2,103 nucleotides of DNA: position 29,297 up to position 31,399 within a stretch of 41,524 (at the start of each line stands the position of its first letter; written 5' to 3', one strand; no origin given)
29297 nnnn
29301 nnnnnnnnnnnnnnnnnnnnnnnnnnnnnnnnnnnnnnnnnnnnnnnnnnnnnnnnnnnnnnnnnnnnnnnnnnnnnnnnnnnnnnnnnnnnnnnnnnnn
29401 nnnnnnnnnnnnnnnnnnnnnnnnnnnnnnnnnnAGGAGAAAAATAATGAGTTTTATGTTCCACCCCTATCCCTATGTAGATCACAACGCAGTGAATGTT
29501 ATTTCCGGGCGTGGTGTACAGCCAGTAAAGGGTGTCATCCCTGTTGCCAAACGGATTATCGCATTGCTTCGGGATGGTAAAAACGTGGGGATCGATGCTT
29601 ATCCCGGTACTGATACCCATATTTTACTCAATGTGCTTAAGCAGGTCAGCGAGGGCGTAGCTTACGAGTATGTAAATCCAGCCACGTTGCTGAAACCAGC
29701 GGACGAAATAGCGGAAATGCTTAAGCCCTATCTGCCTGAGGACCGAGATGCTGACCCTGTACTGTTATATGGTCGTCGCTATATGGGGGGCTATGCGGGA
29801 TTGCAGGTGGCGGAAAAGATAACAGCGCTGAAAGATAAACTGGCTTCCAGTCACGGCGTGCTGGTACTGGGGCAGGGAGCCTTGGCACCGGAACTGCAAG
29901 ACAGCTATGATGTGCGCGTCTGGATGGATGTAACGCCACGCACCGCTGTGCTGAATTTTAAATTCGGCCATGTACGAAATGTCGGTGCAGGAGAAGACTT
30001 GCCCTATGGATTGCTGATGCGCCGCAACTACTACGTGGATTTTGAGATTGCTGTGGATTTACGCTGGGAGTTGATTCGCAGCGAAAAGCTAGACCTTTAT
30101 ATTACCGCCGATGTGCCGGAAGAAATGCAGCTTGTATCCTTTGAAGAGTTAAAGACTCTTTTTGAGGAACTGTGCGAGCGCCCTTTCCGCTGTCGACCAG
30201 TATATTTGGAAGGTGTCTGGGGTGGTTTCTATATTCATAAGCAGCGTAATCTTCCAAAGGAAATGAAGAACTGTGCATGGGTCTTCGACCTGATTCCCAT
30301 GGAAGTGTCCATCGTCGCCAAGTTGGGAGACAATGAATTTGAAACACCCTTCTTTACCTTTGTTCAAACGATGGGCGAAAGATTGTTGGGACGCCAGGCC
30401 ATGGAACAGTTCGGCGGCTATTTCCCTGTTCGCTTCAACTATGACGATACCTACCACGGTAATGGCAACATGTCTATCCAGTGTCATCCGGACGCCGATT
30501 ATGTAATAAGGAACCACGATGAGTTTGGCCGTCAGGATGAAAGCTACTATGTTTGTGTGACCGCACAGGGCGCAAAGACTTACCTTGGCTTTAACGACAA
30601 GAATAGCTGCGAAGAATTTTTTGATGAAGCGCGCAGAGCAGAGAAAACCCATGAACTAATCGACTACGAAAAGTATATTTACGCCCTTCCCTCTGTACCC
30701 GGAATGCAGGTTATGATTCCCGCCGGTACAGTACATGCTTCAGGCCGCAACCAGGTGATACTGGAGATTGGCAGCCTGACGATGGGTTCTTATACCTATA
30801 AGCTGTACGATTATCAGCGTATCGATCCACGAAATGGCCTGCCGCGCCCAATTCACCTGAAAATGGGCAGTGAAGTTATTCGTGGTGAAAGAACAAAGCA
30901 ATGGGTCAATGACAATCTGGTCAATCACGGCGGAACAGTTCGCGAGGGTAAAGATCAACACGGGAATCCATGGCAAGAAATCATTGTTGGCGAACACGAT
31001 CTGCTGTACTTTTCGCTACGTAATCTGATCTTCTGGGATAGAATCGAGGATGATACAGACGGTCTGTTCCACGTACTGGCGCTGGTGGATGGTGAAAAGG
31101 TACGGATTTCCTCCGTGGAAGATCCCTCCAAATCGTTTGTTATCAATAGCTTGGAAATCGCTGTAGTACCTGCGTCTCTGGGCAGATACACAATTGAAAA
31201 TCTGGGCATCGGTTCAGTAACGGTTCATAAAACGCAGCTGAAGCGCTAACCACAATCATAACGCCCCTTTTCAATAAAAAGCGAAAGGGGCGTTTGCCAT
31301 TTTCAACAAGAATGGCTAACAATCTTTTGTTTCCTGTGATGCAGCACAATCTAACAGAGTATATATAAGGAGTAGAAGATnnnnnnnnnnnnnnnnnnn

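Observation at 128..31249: One unusual sugar-catabolic gene set present twice, diverged and shuffled, on either side of a single regulator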

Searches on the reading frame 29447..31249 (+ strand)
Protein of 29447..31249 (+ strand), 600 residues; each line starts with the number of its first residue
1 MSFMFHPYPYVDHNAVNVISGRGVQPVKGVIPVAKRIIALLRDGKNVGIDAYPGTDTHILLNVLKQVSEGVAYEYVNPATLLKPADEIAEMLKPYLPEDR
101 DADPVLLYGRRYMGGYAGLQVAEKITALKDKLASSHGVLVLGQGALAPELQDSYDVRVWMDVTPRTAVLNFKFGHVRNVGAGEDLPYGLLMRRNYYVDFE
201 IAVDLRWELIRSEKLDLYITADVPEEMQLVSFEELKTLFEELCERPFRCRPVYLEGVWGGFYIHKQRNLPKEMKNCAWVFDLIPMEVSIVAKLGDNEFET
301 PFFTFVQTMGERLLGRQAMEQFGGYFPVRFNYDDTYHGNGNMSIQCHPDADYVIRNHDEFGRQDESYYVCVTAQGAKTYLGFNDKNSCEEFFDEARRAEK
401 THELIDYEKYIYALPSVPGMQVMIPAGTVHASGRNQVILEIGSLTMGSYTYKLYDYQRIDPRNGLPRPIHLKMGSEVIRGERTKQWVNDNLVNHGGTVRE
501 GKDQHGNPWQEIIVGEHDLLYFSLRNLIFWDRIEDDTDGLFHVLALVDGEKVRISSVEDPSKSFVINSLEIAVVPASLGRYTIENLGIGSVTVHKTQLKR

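Call 4: search_protein_families(library=pfam, proteins=[window:29447-31249:+])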
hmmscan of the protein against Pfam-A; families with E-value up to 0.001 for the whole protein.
window:29447-31249:+ (600 aa): 0 families

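Call 7: search_protein_families(library=ncbifam, proteins=[window:29447-31249:+], max_evalue=0.01)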
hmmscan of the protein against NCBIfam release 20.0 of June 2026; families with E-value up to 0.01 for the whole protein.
window:29447-31249:+ (600 aa): 0 families

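Call 8: search_solved_structures(query=window:29447-31249:+, max_evalue=1)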
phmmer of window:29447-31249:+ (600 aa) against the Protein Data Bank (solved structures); distinct sequences matched with E-value up to 1: 1.
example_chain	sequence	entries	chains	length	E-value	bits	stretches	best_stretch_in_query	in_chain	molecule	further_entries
1qwr_A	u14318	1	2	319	2.1e-10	42.8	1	243-474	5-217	Mannose-6-phosphate isomerase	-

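Call 16: find_encoding_contigs(protein=window:29447-31249:+, flank=10000, max_places=6)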
Protein window:29447-31249:+ (600 aa): no gene with exactly this product is on record in the collection.

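Call 17: find_homologous_proteins(query=window:29447-31249:+, max_evalue=0.00001)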
Query window:29447-31249:+ (600 aa): 3261 proteins with E <= 0.00001 among 8000 candidates; the best 120 are listed.
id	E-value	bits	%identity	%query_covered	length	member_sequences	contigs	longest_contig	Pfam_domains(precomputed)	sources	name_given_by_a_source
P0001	0.0e+0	1388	99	100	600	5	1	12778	-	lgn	-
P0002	0.0e+0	1276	90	100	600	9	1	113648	-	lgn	-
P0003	0.0e+0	1275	90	100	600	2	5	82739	-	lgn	-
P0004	0.0e+0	1271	90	100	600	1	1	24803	-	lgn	-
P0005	0.0e+0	1269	89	100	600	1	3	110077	-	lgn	-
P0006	0.0e+0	1268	89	100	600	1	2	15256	-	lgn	-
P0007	0.0e+0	1268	89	100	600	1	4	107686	-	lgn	-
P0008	0.0e+0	1267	89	100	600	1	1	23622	-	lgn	-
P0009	0.0e+0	1267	89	100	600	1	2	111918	-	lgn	-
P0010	0.0e+0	1266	89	100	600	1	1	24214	-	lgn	-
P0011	0.0e+0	1219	85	100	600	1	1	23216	-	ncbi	-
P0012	0.0e+0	1192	83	100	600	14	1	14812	-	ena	-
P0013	0.0e+0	1178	82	100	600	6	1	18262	-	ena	-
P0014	0.0e+0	1174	82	100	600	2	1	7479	-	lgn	-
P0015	0.0e+0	1158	80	100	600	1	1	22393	-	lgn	-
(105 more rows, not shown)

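Call 19: find_related_loci(query=A1, collection=genome_contigs, flank=10000)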
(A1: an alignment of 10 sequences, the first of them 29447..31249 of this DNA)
Query A1 (600 aa) in genome_contigs; peptide patterns used: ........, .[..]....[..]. (x = any residue, [..] = any of these).
457 stretches matched a pattern; 408 encode a relative of the query (tblastn E <= 1e-3); the best 80 are kept; 80 distinct loci.
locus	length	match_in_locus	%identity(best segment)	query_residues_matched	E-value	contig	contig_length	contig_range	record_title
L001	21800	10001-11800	84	1-600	0e+0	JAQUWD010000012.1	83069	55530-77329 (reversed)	MAG: Eubacteriales bacterium isolate STD2_182 NODE_905_length_83069_cov_4.506113_Sandtown_D2, whole genome shotgun seque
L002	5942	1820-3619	83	1-600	0e+0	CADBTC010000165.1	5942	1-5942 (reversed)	MAG: uncultured Clostridiales bacterium isolate RUG14271 genome assembly, contig: RUG14271_asm_165, whole genome shotgun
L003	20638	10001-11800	80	1-600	0e+0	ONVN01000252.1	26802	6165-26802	uncultured Clostridiales bacterium isolate RUG677 genome assembly, contig: k87_25016682, whole genome shotgun sequence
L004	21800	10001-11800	79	1-600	0e+0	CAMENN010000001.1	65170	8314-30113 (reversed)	MAG: uncultured Clostridia bacterium isolate SRR15057922_bin.12_metaWRAP_v1.3_MAG genome assembly, contig: ERZ10407413.1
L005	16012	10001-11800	78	1-600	0e+0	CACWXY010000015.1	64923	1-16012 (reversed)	MAG: uncultured Clostridiales bacterium isolate RUG11012 genome assembly, contig: RUG11012_asm_15, whole genome shotgun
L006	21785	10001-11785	77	1-600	0e+0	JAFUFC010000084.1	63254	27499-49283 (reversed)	MAG: Clostridia bacterium isolate RGIG4437 Roe_deer_Omasum-3__c85504, whole genome shotgun sequence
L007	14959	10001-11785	77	1-600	0e+0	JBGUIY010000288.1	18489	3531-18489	MAG: Christensenellales bacterium isolate ruminal_MAG_316 ruminal_MAG_316_contig_0288, whole genome shotgun sequence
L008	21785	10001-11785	76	1-600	0e+0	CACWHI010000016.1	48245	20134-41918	MAG: uncultured Clostridiales bacterium isolate RUG10580 genome assembly, contig: RUG10580_asm_16, whole genome shotgun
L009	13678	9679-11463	76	1-600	0e+0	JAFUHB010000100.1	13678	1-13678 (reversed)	MAG: Clostridia bacterium isolate RGIG4488 Roe_deer_Omasum.Co__c405542, whole genome shotgun sequence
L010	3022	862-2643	73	1-599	0e+0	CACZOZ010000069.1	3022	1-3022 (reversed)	MAG: uncultured Clostridiales bacterium isolate RUG12813 genome assembly, contig: RUG12813_asm_69, whole genome shotgun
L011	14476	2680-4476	75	1-600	0e+0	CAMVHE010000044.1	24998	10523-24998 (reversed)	MAG TPA_asm: uncultured Clostridia bacterium isolate SRR8387716_bin.18_metaWRAP_v1.3_MAG genome assembly, contig: ERZ142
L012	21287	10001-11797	71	1-600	0e+0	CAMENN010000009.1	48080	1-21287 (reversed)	MAG: uncultured Clostridia bacterium isolate SRR15057922_bin.12_metaWRAP_v1.3_MAG genome assembly, contig: ERZ10407413.2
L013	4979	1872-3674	70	1-600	0e+0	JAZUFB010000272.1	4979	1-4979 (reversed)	MAG: Clostridia bacterium isolate T1900045296_TH20190066.MAGScoT_cleanbin_000028 SGB_6089_k141_1432990, whole genome sho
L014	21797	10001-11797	71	1-600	0e+0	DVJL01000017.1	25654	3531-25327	MAG TPA_asm: Candidatus Faecivicinus avistercoris isolate 905 ChiHcolR14__C14901_L25654_SRR6323137, whole genome shotgun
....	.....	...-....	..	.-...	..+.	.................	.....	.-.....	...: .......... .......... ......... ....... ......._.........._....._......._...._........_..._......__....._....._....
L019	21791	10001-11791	69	1-600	0e+0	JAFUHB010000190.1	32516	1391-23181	MAG: Clostridia bacterium isolate RGIG4488 Roe_deer_Omasum.Co__c740323, whole genome shotgun sequence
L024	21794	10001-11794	66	1-599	0e+0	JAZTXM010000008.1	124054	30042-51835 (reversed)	MAG: Clostridia bacterium isolate T1900045330_YK20190019.MAGScoT_cleanbin_000002 SGB_6512_k141_2770901, whole genome sho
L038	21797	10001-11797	65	1-600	0e+0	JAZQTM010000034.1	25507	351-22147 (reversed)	MAG: Acutalibacteraceae bacterium isolate T1900045189_TC20190185.MAGScoT_cleanbin_000004 SGB_5280_k141_2030013, whole ge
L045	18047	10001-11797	64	1-600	0e+0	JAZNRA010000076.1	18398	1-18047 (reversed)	MAG: Acutalibacteraceae bacterium isolate T1900044821_TS20190287.MAGScoT_cleanbin_000009 SGB_2841_k141_657367, whole gen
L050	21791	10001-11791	65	1-599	0e+0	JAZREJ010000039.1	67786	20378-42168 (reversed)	MAG: Eubacteriales bacterium isolate T1900045500_YK20190194.MAGScoT_cleanbin_000040 SGB_7490_k141_1475061, whole genome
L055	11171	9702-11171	71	1-490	0e+0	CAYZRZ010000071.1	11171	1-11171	MAG TPA_asm: uncultured Christensenella sp. isolate binchicken_co168_139 genome assembly, contig: NODE_9902_length_11171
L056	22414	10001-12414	59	1-599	0e+0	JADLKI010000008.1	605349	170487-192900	MAG: Spirochaetales bacterium isolate DFE_TRE1 c_000000000074, whole genome shotgun sequence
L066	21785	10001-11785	59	1-600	0e+0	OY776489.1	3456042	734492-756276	MAG: Candidatus Limiplasma sp. isolate f42c1da1-e33c-4644-afb9-aff4e64e7ad6 genome assembly, chromosome: 1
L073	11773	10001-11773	57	1-591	0e+0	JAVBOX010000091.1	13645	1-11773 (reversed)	MAG: Eubacteriales bacterium isolate EPI_MAG_00120 c_000011389304, whole genome shotgun sequence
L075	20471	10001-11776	59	1-599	0e+0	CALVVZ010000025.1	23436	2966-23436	MAG: uncultured Clostridia bacterium isolate BRZ_BV__bin18 genome assembly, contig: BRZ_BV__NODE_2020_length_23436_cov_4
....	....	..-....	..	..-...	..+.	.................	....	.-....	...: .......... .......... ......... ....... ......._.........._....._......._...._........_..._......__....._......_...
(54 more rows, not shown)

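Call 23: search_protein_families(library=pfam, proteins=[L024:9050-9859:-, L024:12615-13142:+, L024:13161-13802:+, L024:7307-8986:+, L024:5754-7310:+, L056:11788-12792:+, L056:12798-13715:+, L056:13779-15863:+, L056:15860-17278:+, L050:7423-9984:+])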
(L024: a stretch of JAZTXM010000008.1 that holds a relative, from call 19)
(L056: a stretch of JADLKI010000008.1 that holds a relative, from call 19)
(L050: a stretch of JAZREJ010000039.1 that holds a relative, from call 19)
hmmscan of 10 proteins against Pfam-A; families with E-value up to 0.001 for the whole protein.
L024:9050-9859:- (269 aa): 2 families
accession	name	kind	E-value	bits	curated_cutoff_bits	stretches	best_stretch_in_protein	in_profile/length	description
PF12833.13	HTH_18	-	1.4e-21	77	33.6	1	186-264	1-79/80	Helix-turn-helix domain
PF00165.29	HTH_AraC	-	4.6e-16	58.9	26.6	2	173-213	1-41/42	Bacterial regulatory helix-turn-helix proteins, AraC family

L024:12615-13142:+ (175 aa): 3 families
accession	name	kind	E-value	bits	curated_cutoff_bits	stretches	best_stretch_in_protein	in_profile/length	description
PF01965.30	DJ-1_PfpI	-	2.7e-51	174.1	26.6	1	10-173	1-164/165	DJ-1/PfpI family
PF00117.34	GATase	-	0.00021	21.5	22.8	1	62-126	34-96/190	Glutamine amidotransferase class-I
PF17124.11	ThiJ_like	-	0.00025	21.4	30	0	69-134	83-157/186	ThiJ/PfpI family-like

L024:13161-13802:+ (213 aa): 1 family
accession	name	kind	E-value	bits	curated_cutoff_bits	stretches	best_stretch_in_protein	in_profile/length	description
PF13472.12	Lipase_GDSL_2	-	1.2e-07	32.9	32.9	1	79-176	86-177/178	GDSL-like Lipase/Acylhydrolase family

L024:7307-8986:+ (559 aa): 1 family
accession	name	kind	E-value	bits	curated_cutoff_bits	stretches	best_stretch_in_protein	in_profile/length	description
PF01268.25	FTHFS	-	2.1e-280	931.2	27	1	6-559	1-556/556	Formate--tetrahydrofolate ligase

L024:5754-7310:+ (518 aa): 3 families
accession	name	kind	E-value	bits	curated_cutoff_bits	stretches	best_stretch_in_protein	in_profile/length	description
PF00478.31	IMPDH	-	4.4e-108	361.8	25.6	1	29-507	3-345/345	IMP dehydrogenase / GMP reductase domain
PF00571.33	CBS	-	1e-11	45.4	24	2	128-169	12-50/57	CBS domain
PF01070.24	FMN_dh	-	6.6e-05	22.5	24.9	1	309-402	225-305/350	FMN-dependent dehydrogenase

L056:11788-12792:+ (334 aa): 1 family
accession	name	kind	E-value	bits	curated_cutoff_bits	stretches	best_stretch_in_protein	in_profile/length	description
PF21621.3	MPI_cupin_dom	-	1.7e-06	28.4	27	1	254-322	11-78/79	Mannose-6-phosphate isomerase, cupin domain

L056:12798-13715:+ (305 aa): 1 family
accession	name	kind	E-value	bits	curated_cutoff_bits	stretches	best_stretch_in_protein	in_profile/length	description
PF00480.26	ROK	-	1.8e-56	192.3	22.9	1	11-295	2-293/294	ROK family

L056:13779-15863:+ (694 aa): 2 families
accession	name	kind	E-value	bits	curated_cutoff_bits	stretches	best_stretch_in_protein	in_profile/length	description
PF01012.27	ETF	-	8.4e-86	286.8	26.7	2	331-508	2-177/181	Electron transfer flavoprotein domain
PF00766.25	ETF_alpha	-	1.2e-33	115.3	27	1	536-616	1-81/81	Electron transfer flavoprotein FAD-binding domain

L056:15860-17278:+ (472 aa): 2 families
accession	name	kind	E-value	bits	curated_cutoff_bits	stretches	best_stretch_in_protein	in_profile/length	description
PF02913.24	FAD-oxidase_C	-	3.6e-59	200.9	21.2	1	223-467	2-248/248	FAD linked oxidases, C-terminal domain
PF01565.28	FAD_binding_4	-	1.3e-39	135.5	26.4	1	47-186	1-139/139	FAD binding domain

L050:7423-9984:+ (853 aa): 1 family
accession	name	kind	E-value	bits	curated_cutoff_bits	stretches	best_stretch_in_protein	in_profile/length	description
PF02449.21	Glyco_hydro_42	-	6.1e-05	23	21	1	523-663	124-259/376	Beta-galactosidase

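Call 42: predict_structure(alignment_id=A3)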
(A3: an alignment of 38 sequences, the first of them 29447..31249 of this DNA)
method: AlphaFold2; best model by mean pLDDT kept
length: 600 residues; sequences in the alignment: 38
mean_pLDDT: 78.9   pTM: 0.84
mean pLDDT of the five models: 78.9, 78.3, 76.1, 74.9, 70.9
residues with pLDDT >= 90: 235; 70-90: 218; 50-70: 83; < 50: 64
segments of 3 or more residues with pLDDT < 50: 1-10, 104-106, 254-284, 337-341, 360-364, 444-448, 455-457
pLDDT, mean of each block of 10 residues (from residue 1): 31 82 95 97 97 90 91 93 95 77 55 88 98 96 96 98 80 84 78 77 87 96 90 98 92 39 24 26 60 92 87 83 66 53 67 64 60 75 90 82 79 80 79 70 54 55 56 79 86 79 92 73 86 94 86 96 87 94 94 85
secondary structure, 60 per line:
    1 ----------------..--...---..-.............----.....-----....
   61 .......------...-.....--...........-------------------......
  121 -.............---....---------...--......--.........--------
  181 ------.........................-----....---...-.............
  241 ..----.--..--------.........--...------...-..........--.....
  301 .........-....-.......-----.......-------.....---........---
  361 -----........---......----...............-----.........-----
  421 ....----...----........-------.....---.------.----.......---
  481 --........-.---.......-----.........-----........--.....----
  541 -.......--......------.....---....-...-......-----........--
elements in order: H30-42 E47-51 H57-67 E74-76 H78-81 H85-95 H115-119 H122-134 E138-141 E156-161 H164-172 H187-211 E217-220 E228-231 H232-242 H260-268 E280-282 E287-293 E296-301 H302-309 H311-314 H316-322 E328-334 E342-346 H350-357 E366-373 E377-382 H387-401 H407-410 E411-415 E421-424 E429-431 E436-443 E451-455 H471-477 H484-490 E496-502 E508-516 E522-529 E532-536 E542-548 E551-556 E563-567 E571-574 E580-585 E591-598

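Call 45: fold_search(model_id=the predicted structure, library=pdb)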
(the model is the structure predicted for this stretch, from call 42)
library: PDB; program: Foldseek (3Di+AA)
matches with E <= 10: 1651; with E <= 0.001: 196
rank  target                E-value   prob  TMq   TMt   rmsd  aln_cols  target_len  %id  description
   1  1zx5                  4.5e-17  1.00  0.37  0.72   5.5       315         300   16  The structure of a putative mannosephosphate isomerase from Archaeoglobus fulgidus (released 2005-07-19)
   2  1qwr_A                4.8e-17  1.00  0.35  0.63   4.5       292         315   18  Crystal Structure Analysis of the Mannose 6-Phosphate Isomerase from Bacillus subtilis (released 2004-03-02)
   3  1qwr_B                1.6e-16  1.00  0.35  0.63   4.6       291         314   19  Crystal Structure Analysis of the Mannose 6-Phosphate Isomerase from Bacillus subtilis (released 2004-03-02)
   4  5zt4                  1.3e-13  1.00  0.37  0.55   5.4       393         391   11  Crystal structure of H99A mutant of phosphomannose isomerase from Salmonella typhimurium (released 2019-05-01)
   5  5zv0                  1.6e-13  1.00  0.35  0.52   5.5       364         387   12  Crystal structure of E264A mutant of phosphomannose isomerase from Salmonella typhimurium (released 2019-05-01)
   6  2wfp                  1.6e-13  1.00  0.35  0.52   5.3       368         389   11  Crystal structure of mannose 6-phosphate isomerase (apo form) from Salmonella typhimurium (released 2009-07-14)
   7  5zvx                  2.2e-13  1.00  0.36  0.54   5.4       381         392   12  Crystal structure of K86A mutant of phosphomannose isomerase from Salmonella typhimurium (released 2019-05-01)
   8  5zt6                  2.4e-13  1.00  0.35  0.53   5.1       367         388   11  Crystal structure of H255A mutant of phosphomannose isomerase from Salmonella typhimurium (released 2019-05-01)
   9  5zuy                  2.6e-13  1.00  0.37  0.55   5.4       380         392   12  Crystal structure of E134H mutant of phosphomannose isomerase from Salmonella typhimurium (released 2019-05-01)
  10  3h1w                  4.4e-13  1.00  0.36  0.54   5.6       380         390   11  Crystal structure of mannose 6-phosphate isomerase bound with zinc and yttrium (released 2009-05-19)
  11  5zt5                  4.7e-13  1.00  0.38  0.56   5.3       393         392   12  Crystal structure of E134A mutant of phosphomannose isomerase from Salmonella typhimurium (released 2019-05-01)
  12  3h1y                  5.2e-13  1.00  0.36  0.53   5.4       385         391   11  Crystal structure of mannose 6-phosphate isomerase from Salmonella typhimurium bound to substrate (f6p)and metal atom (z (released 2009-05-19)
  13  5zvr                  5.5e-13  1.00  0.38  0.57   5.2       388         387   12  Crystal structure of R274A mutant of phosphomannose isomerase from Salmonella typhimurium (released 2019-05-01)
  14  5zuw                  7.2e-13  1.00  0.37  0.55   5.8       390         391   11  Crystal structure of H99Q mutant of phosphomannose isomerase from Salmonella typhimurium (released 2019-05-01)
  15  3h1m                  9.5e-13  1.00  0.36  0.54   5.5       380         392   11  Crystal structure of mannose 6-phosphate isomerase (holo; zinc bound) (released 2009-05-19)
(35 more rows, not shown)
